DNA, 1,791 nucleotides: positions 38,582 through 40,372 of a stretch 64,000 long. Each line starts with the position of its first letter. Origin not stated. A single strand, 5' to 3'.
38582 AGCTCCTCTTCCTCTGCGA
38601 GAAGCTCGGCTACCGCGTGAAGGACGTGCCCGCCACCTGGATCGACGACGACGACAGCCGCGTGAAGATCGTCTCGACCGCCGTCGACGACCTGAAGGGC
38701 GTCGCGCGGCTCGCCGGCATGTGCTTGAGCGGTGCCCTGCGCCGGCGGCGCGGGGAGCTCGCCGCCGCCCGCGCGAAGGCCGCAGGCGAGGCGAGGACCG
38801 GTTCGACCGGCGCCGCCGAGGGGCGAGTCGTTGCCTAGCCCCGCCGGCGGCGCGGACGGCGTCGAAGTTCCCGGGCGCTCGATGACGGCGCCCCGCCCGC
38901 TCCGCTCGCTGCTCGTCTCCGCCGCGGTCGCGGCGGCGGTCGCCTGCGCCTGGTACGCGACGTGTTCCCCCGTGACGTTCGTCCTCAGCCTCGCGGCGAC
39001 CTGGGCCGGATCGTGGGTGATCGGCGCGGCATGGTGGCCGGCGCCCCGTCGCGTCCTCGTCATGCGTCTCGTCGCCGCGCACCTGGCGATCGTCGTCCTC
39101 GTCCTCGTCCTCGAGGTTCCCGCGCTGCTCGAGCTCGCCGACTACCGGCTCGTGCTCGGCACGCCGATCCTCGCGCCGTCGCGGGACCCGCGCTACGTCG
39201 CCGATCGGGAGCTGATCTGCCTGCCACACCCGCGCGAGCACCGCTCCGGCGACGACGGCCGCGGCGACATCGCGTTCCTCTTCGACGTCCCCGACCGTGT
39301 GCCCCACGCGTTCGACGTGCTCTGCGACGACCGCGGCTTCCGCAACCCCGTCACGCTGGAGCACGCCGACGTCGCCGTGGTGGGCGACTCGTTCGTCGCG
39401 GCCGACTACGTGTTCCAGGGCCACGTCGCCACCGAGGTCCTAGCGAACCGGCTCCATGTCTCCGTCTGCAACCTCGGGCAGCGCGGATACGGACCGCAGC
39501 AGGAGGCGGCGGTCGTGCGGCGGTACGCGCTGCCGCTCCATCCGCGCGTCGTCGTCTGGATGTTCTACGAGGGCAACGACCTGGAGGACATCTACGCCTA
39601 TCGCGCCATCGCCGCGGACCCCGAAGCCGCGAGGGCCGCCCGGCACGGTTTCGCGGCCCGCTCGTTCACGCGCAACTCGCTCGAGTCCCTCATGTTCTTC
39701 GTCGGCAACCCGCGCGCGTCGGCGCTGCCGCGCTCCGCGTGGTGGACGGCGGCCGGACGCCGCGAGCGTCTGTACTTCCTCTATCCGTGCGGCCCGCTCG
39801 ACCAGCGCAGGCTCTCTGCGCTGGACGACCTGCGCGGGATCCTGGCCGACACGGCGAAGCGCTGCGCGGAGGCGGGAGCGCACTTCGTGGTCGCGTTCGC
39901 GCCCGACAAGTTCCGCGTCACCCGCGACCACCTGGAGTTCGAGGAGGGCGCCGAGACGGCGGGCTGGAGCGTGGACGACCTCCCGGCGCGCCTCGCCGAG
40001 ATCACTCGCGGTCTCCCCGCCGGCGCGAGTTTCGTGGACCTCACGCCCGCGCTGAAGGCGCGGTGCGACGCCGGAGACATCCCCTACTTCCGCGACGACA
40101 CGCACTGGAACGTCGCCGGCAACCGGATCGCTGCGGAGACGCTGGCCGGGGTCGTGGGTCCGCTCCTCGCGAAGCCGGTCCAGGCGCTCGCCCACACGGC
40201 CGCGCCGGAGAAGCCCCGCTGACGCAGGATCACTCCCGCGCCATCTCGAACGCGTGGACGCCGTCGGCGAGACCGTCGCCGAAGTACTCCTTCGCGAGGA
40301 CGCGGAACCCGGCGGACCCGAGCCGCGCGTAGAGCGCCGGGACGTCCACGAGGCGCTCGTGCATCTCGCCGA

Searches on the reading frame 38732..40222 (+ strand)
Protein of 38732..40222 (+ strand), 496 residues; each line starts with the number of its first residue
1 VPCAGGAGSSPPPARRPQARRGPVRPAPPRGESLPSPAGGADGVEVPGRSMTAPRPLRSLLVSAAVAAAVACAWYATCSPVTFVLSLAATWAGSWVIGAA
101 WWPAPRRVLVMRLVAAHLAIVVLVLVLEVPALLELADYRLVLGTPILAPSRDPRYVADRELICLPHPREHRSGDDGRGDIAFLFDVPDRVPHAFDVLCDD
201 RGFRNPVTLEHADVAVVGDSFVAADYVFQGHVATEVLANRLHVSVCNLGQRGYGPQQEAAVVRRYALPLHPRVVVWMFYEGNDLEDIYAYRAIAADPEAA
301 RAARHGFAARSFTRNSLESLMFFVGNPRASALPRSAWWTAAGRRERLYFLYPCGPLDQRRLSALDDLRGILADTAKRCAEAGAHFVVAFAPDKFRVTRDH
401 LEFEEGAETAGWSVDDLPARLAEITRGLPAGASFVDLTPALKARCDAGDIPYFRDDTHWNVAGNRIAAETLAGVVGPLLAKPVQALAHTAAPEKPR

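Call 74: search_protein_families(library=pfam, proteins=[window:38732-40222:+], max_evalue=0.0001)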
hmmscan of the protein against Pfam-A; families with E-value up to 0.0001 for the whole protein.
window:38732-40222:+ (496 aa): 3 families
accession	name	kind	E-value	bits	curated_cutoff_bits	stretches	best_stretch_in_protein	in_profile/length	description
PF16822.11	ALGX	-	1.3e-18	68.1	26.5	1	365-488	26-146/268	SGNH hydrolase-like domain, acetyltransferase AlgX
PF19040.6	SGNH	-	3.6e-06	27.3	27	1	419-470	192-245/248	SGNH domain (fused to AT3 domains)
PF13472.12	Lipase_GDSL_2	-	3.7e-05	24.7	32.9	0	216-466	1-178/178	GDSL-like Lipase/Acylhydrolase family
